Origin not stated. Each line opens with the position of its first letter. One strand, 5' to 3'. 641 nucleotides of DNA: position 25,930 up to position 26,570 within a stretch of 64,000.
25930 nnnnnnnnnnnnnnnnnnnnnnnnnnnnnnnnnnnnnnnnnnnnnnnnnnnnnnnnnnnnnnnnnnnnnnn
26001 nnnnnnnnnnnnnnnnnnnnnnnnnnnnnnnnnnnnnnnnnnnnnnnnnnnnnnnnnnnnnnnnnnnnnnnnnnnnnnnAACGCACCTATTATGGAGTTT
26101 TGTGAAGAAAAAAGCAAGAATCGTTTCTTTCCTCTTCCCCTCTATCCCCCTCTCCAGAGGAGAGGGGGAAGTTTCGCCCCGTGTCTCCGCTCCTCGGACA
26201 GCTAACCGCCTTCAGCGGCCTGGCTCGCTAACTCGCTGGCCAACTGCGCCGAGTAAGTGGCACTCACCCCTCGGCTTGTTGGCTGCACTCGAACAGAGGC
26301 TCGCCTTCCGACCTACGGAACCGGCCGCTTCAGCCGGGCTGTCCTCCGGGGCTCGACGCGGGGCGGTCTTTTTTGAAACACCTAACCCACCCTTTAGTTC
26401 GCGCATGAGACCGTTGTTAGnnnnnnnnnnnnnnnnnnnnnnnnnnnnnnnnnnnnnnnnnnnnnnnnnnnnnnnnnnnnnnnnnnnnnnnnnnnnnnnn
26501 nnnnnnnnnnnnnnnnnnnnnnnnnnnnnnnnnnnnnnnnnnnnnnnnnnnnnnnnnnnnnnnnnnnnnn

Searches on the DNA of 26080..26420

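Call 98: search_rna_families(source=window, start=26080, end=26420, threshold=evalue, max_evalue=1)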
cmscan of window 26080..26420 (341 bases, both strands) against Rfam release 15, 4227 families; matches with E-value up to 1: 2.
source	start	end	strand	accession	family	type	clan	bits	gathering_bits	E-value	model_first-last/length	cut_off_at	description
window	26132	26332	-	RF02247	Six3os1_2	Gene; lncRNA;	-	17.1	80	0.52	1-217/217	no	Six3os1 conserved region 2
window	26098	26172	-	RF02532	MNV_3UTR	Cis-reg;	-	13.9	70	0.73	1-222/222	no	Murine norovirus 3'UTR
